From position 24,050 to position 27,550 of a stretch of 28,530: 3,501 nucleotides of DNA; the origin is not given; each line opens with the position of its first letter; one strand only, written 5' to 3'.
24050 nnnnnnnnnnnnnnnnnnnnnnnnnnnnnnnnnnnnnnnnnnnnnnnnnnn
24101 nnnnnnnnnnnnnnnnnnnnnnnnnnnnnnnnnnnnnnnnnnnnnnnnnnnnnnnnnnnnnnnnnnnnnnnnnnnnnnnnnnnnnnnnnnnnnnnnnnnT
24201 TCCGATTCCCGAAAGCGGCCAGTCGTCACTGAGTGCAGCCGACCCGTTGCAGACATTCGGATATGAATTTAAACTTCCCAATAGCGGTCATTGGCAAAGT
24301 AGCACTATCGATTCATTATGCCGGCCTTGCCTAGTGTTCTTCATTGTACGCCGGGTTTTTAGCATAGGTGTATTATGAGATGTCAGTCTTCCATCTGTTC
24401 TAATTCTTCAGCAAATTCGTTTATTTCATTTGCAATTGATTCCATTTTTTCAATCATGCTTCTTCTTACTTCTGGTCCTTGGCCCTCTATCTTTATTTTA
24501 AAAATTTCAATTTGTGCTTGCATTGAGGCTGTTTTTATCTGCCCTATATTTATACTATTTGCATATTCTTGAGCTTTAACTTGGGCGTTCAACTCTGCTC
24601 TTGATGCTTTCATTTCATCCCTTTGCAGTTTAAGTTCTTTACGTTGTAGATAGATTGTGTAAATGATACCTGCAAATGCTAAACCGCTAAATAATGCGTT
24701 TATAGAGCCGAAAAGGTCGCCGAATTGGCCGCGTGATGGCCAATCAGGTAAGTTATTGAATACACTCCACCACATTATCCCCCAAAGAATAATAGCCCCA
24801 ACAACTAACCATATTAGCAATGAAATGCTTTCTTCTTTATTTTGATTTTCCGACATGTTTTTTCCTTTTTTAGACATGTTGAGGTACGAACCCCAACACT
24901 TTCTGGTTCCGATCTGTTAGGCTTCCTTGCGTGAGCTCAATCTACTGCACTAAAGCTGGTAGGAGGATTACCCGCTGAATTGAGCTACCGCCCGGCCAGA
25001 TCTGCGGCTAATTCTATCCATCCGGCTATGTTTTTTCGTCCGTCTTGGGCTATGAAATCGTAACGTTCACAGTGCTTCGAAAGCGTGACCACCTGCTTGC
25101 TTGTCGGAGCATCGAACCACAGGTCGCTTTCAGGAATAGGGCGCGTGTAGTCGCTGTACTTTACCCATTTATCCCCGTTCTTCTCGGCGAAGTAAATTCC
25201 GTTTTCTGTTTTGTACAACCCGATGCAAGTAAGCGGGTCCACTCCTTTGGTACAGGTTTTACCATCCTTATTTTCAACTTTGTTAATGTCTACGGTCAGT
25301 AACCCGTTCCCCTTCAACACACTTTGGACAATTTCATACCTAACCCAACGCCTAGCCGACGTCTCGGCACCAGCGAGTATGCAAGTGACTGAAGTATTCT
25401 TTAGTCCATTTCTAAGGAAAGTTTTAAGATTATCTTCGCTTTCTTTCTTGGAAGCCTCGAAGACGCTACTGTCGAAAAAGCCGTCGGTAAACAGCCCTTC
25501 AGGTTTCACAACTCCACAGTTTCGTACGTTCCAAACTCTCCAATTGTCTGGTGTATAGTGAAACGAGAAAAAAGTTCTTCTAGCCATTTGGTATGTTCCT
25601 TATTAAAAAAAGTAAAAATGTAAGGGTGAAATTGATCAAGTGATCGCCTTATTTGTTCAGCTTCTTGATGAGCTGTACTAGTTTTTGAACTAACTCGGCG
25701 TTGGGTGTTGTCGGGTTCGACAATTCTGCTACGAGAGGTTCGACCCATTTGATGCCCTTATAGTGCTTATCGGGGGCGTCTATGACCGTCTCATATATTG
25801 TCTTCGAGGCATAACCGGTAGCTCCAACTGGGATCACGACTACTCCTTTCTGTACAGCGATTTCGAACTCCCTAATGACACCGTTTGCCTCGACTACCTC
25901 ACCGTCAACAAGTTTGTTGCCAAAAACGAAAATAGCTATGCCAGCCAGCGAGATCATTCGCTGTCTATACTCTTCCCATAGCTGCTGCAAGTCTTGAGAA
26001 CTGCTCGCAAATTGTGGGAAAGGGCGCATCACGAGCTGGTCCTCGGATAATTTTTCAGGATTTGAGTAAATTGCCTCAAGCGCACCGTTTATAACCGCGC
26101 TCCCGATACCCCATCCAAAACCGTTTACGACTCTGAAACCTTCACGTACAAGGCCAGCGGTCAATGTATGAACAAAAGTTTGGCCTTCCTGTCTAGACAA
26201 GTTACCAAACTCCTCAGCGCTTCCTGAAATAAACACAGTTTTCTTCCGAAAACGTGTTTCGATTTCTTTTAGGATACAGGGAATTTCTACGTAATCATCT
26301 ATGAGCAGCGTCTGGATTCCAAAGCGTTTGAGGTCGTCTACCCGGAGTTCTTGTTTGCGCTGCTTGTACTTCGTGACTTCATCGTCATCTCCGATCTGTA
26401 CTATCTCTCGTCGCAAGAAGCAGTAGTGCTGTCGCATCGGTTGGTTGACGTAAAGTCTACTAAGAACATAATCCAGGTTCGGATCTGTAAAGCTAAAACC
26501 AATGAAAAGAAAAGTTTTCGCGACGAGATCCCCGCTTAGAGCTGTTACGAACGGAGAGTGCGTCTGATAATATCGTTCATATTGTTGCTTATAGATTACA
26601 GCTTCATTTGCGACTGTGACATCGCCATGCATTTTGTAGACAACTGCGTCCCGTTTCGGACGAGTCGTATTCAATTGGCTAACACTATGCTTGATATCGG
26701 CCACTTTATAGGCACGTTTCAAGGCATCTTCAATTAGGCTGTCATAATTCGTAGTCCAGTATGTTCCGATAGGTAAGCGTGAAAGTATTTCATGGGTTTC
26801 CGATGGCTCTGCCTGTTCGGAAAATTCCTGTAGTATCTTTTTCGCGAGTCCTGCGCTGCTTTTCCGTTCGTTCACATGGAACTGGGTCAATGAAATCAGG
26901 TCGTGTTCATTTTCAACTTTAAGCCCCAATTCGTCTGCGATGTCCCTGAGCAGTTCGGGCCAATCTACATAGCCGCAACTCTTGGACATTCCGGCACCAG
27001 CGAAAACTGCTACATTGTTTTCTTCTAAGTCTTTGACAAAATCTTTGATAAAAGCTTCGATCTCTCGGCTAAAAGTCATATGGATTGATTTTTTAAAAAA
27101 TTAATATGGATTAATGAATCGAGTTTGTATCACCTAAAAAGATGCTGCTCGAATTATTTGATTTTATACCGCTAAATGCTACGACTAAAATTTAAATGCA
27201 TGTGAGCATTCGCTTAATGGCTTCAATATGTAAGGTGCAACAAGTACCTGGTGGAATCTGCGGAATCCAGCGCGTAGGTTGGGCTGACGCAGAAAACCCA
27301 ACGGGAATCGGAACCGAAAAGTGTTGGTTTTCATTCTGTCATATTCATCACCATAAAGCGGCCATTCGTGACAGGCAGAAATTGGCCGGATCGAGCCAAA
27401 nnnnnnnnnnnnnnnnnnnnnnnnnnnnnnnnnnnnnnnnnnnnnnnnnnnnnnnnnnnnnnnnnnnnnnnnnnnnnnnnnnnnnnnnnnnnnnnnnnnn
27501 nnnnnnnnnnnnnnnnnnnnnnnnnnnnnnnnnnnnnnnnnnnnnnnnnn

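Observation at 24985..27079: Type I Thoeris anti-phage system (ThsA SIR2-SLOG plus ThsB TIR) as transposon cargo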

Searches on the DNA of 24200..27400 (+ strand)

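Call 9: search_dna_similar(query=window:24200-27400:+, collection=ecoli_genomes, mode=near, max_rows=15)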
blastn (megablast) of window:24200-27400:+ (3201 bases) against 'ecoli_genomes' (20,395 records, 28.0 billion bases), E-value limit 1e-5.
No match.

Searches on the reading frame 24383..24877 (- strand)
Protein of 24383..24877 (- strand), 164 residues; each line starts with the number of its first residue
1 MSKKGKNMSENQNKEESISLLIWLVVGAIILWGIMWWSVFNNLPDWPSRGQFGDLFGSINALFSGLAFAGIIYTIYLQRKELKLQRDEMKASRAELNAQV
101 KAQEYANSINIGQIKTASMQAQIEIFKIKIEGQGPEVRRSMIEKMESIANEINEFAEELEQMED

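Call 3: search_protein_families(library=pfam, proteins=[window:24383-24877:-], max_evalue=0.01)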
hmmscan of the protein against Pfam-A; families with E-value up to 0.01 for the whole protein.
window:24383-24877:- (164 aa): 0 families

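Call 4: search_protein_families(library=padloc, proteins=[window:24383-24877:-], max_evalue=0.01)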
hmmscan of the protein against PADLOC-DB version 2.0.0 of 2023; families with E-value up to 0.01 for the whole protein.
window:24383-24877:- (164 aa): 0 families

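Call 5: search_protein_families(library=ncbifam, proteins=[window:24383-24877:-], max_evalue=0.01)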
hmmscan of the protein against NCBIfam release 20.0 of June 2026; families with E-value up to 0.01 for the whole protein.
window:24383-24877:- (164 aa): 0 families

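Call 35: find_homologous_proteins(query=window:24383-24877:-)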
Query window:24383-24877:- (164 aa): 694 proteins with E <= 0.001 among 738 candidates; the best 120 are listed.
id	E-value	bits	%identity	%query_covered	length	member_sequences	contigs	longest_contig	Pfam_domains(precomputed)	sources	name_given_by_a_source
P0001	3.6e-94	331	100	95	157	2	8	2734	-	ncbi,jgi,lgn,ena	-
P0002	3.3e-43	165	61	85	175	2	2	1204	-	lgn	-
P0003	4.3e-40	155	55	95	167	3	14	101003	-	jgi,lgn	-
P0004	3.8e-38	149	61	75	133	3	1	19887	-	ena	-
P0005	9.5e-38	147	51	93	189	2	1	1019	-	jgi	-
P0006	5.5e-32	129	49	84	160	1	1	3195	-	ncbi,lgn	-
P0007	1.1e-30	124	49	90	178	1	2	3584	-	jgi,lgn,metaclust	metaclust:\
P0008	1.8e-30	124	46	92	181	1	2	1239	-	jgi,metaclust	metaclust:\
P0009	8.1e-30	122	55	73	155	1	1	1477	-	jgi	jgi:hypothetical protein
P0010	1.5e-29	121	45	94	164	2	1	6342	-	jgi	jgi:hypothetical protein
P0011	1.7e-29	121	46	85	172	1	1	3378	-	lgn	-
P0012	2.2e-29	120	49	83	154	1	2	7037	-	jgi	jgi:uncharacterized membrane protein YciS (DUF1049 family)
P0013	7.3e-29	119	50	85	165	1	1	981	-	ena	-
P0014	8.8e-29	118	45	90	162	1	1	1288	-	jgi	jgi:hypothetical protein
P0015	1.6e-28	117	48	87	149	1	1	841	-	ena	-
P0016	2.0e-28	117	50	80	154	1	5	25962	-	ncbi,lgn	-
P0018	5.0e-28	116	44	84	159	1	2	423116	-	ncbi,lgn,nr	ncbi:MAG: hypothetical protein LLG15_05350 [Betaproteobacteria bacterium]|nr:hypothetical protein [B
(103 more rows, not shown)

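Call 38: find_encoding_contigs(protein=P0003, flank=6000, max_places=4)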
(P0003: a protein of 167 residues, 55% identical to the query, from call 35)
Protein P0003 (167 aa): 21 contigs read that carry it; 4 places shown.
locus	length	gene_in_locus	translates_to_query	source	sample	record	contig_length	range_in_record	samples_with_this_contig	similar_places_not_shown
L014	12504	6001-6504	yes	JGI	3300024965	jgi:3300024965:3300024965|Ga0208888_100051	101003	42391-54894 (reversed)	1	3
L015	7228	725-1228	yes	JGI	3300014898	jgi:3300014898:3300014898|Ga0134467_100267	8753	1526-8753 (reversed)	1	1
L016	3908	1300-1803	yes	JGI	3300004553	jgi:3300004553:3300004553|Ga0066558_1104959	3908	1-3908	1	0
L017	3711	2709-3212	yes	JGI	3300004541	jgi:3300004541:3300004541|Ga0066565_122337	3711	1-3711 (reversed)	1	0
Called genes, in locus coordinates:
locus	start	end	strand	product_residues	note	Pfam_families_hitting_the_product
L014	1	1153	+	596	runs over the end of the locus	PF21419:RoxA-like_Cyt-c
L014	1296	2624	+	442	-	PF00067:p450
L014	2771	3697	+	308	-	PF00882:Zn_dep_PLPC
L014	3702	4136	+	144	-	-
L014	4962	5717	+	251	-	PF03372:Exo_endo_phos (weak), PF14529:Exo_endo_phos_2 (weak)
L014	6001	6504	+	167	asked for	-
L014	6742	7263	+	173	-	-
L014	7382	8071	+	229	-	-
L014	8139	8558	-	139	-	-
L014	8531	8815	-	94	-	-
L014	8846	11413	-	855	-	-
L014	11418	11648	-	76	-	-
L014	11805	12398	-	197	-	-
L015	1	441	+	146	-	?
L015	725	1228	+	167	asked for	-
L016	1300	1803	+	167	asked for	-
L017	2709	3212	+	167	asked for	-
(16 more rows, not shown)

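Call 39: find_encoding_contigs(protein=P0018, flank=6000, max_places=2)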
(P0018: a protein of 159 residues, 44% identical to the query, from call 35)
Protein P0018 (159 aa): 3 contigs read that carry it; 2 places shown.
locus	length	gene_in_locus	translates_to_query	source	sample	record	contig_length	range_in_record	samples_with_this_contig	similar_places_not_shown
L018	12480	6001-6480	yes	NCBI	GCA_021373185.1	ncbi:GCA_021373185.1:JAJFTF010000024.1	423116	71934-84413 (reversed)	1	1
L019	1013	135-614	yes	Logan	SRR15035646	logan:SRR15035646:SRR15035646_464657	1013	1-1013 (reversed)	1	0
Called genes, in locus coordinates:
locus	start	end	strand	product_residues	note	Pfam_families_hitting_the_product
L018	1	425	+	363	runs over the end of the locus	PF01926:MMR_HSR1, PF02421:FeoB_N (weak), PF06071:YchF-GTPase_C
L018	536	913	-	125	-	-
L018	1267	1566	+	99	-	-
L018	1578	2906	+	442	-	PF00919:UPF0004, PF04055:Radical_SAM, PF01938:TRAM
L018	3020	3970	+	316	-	PF02562:PhoH, PF13245:AAA_19 (weak), PF13604:AAA_30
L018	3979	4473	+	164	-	PF02130:YbeY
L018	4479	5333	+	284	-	PF21917:NMB0537_N, PF00571:CBS (weak), PF03471:CorC_HlyC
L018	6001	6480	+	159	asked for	-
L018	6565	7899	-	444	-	PF00672:HAMP, PF00512:HisKA (weak), PF02518:HATPase_c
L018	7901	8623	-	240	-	PF00072:Response_reg, PF00486:Trans_reg_C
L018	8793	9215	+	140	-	PF07813:LTXXQ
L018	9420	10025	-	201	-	PF13875:DUF4202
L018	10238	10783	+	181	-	PF13291:ACT_4 (faint), PF13740:ACT_6, PF22629:ACT_AHAS_ss (faint), PF01842:ACT (weak)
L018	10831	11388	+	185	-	PF07152:YaeQ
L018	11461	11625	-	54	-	-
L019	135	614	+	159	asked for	-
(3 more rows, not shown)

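Call 77: find_encoding_contigs(protein=P0004, flank=5000, max_places=2)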
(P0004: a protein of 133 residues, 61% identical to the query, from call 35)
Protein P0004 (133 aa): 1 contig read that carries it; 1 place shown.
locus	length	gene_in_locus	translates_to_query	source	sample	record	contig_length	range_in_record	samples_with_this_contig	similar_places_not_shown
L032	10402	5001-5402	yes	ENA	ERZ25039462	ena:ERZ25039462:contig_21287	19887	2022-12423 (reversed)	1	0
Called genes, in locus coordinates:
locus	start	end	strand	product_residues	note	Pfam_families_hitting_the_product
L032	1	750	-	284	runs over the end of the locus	PF03309:Pan_kinase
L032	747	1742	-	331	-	PF08279:HTH_11, PF03099:BPL_LplA_LipB, PF16917:BPL_LplA_LipB_2 (weak), PF02237:BPL_C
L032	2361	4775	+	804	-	PF01326:PPDK_N, PF00391:PEP-utilizers, PF02896:PEP-utilizers_C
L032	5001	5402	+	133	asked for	-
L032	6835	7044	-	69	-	PF00589:Phage_integrase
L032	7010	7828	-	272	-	PF13495:Phage_int_SAM_4, PF00589:Phage_integrase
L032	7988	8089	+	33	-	-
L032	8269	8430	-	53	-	-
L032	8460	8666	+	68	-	-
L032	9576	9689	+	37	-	-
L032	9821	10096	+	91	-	PF00080:Sod_Cu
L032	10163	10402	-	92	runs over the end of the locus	-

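Call 78: find_encoding_contigs(protein=P0016, flank=5000, max_places=2)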
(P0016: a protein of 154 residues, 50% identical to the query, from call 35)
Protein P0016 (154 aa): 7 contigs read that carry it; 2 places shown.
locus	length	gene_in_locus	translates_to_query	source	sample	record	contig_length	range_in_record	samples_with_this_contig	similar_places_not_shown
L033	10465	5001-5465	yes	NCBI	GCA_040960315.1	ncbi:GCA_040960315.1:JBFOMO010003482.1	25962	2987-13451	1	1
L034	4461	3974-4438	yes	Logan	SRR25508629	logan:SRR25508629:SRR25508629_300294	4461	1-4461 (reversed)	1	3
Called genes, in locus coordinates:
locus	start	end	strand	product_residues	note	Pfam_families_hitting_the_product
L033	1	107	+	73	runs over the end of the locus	-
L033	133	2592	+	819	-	PF04055:Radical_SAM, PF01135:PCMT (weak), PF01209:Ubie_methyltran, PF13489:Methyltransf_23, PF13847:Methyltransf_31, PF08241:Methyltransf_11, PF08242:Methyltransf_12, PF13649:Methyltransf_25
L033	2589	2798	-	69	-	PF00403:HMA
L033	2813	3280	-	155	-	PF03350:UPF0114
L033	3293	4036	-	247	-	PF00731:AIRC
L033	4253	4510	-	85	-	PF05016:ParE_toxin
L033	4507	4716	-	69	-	PF18506:RelB-like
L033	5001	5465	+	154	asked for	-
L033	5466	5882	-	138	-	-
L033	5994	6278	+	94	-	PF12441:CopG_antitoxin (weak)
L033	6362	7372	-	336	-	PF01210:NAD_Gly3P_dh_N, PF02558:ApbA (weak), PF03807:F420_oxidored (faint), PF07479:NAD_Gly3P_dh_C, PF20618:GPD_NAD_C_bact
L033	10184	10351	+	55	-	-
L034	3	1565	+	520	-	?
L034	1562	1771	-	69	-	PF00403:HMA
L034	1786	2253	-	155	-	PF03350:UPF0114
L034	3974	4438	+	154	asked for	-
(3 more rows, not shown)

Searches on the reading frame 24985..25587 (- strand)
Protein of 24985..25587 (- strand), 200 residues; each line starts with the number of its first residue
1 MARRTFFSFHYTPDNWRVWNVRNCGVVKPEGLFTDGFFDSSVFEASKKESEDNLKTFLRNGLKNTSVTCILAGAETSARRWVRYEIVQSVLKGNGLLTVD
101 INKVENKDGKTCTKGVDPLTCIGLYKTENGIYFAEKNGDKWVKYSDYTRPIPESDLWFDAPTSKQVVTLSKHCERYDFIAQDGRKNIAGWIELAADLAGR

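Call 3: search_protein_families(library=pfam, proteins=[window:24985-25587:-], max_evalue=0.01)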
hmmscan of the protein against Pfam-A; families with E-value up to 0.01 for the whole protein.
window:24985-25587:- (200 aa): 1 family
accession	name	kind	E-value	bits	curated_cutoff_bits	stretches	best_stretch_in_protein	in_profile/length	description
PF08937.16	ThsB_TIR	-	6.8e-22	78.2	21.2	1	6-105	1-99/100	Thoeris protein ThsB, TIR-like domain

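Call 4: search_protein_families(library=padloc, proteins=[window:24985-25587:-], max_evalue=0.01)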
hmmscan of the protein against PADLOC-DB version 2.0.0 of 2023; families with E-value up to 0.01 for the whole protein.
window:24985-25587:- (200 aa): 4 families
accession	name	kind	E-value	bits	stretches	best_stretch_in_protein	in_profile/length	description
PDLC00431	ThsB1|ThsB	-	1.6e-54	182.7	1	1-199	1-161/162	TIR-like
PDLC04688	PDC-M50B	-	4.8e-49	164.7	1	1-196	1-157/162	-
PDLC00433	ThsB1|ThsB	-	5.9e-31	105.7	1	1-126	1-121/164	TIR-like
PDLC00429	ThsB1|ThsB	-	2.6e-05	22.3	1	38-116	37-117/167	TIR-like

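Call 5: search_protein_families(library=ncbifam, proteins=[window:24985-25587:-], max_evalue=0.01)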
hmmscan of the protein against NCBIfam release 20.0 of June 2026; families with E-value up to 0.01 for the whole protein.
window:24985-25587:- (200 aa): 0 families

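Call 7: search_solved_structures(query=window:24985-25587:-, show_alignments=2, max_evalue=0.1)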
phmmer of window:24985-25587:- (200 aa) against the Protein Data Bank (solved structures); distinct sequences matched with E-value up to 0.1: 4.
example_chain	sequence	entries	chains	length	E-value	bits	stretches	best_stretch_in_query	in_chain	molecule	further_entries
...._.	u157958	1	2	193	4.8e-33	117.8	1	1-191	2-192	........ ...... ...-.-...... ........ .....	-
6lhy_A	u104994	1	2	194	4.9e-33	117.8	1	1-191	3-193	DUF1863 domain-containing protein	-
8wcf_A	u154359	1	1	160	1.4e-11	47.8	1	1-120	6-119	Molecular chaperone Tir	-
9utm_A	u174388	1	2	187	0.064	16.2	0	10-38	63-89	AcrIIA11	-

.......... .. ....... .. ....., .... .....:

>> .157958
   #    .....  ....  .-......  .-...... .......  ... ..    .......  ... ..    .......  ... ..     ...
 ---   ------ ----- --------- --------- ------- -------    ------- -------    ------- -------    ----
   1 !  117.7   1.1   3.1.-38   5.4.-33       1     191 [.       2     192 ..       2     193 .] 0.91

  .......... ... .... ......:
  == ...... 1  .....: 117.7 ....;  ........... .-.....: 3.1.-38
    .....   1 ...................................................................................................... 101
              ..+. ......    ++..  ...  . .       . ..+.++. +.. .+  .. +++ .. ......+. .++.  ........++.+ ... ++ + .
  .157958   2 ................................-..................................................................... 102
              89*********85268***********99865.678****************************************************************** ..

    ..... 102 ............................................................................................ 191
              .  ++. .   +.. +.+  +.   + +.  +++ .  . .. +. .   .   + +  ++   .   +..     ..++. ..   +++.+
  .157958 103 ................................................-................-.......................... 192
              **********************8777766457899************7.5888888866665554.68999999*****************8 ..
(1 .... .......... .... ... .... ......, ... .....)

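Call 21: find_encoding_contigs(protein=window:24985-25587:-, flank=10000, max_places=10)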
Protein window:24985-25587:- (200 aa): 14 contigs read that carry it; 8 places shown.
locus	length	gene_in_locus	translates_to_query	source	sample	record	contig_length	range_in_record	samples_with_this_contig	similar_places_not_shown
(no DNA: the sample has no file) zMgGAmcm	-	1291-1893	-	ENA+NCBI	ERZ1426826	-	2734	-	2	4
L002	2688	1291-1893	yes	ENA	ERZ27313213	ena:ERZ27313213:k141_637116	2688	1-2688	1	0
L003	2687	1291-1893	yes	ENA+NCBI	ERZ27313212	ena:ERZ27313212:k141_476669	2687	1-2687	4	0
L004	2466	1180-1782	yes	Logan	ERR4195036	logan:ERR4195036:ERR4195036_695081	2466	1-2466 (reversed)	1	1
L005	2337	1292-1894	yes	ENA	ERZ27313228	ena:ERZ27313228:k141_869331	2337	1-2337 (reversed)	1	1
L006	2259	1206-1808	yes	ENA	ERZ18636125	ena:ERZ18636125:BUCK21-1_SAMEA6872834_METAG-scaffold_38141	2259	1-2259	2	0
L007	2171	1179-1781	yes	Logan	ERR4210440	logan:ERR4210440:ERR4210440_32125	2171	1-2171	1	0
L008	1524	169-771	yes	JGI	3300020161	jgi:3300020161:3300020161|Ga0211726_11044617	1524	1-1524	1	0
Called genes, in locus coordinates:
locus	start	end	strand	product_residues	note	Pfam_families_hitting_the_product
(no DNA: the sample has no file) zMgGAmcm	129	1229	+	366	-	PF13289:SIR2_2, PF18185:STALD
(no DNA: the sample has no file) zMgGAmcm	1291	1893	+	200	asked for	PF08937:ThsB_TIR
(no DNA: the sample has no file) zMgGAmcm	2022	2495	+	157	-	-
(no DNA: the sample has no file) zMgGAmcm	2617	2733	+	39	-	?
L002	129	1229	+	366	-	PF13289:SIR2_2, PF18185:STALD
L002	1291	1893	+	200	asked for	PF08937:ThsB_TIR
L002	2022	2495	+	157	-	-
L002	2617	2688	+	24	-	?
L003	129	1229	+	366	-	PF13289:SIR2_2, PF18185:STALD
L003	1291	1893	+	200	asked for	PF08937:ThsB_TIR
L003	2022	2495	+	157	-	-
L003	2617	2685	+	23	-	?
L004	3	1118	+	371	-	?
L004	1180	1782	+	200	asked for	PF08937:ThsB_TIR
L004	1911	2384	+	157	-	-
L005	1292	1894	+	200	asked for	PF08937:ThsB_TIR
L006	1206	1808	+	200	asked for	PF08937:ThsB_TIR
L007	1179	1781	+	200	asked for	PF08937:ThsB_TIR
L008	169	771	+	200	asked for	PF08937:ThsB_TIR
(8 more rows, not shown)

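Call 92: list_cluster_members(proteins=[window:24985-25587:-, P0001, P0140, P0122])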
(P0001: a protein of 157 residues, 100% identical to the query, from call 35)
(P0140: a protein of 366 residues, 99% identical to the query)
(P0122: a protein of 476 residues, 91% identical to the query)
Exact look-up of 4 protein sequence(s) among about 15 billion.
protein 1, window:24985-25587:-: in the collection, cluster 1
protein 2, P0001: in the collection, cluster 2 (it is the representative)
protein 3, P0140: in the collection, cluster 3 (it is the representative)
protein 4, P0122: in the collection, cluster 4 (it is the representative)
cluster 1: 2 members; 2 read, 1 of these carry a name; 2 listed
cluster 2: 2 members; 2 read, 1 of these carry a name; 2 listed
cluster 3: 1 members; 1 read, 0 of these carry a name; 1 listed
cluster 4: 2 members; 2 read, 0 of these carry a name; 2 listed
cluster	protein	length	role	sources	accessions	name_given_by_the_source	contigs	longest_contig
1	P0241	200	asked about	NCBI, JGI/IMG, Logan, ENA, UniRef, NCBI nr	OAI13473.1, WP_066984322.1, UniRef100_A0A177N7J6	hypothetical protein A1359_12320 [Methylomonas lenta] | Thoeris protein ThsB TIR-like domain-containing protein n=1 Tax=Methylomonas lenta ... | TIR domain-containing protein [Methylomonas lenta]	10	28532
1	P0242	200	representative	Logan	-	-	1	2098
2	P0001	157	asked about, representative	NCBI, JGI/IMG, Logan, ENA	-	-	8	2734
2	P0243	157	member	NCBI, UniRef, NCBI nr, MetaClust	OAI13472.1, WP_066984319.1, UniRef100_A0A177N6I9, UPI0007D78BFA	hypothetical protein A1359_12315 [Methylomonas lenta] | Uncharacterized protein n=1 Tax=Methylomonas lenta TaxID=980561 RepID=A0A177N6I9_9GAMM | hypothetical protein [Methylomonas lenta]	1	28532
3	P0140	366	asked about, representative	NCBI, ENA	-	-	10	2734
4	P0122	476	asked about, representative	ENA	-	-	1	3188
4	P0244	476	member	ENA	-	-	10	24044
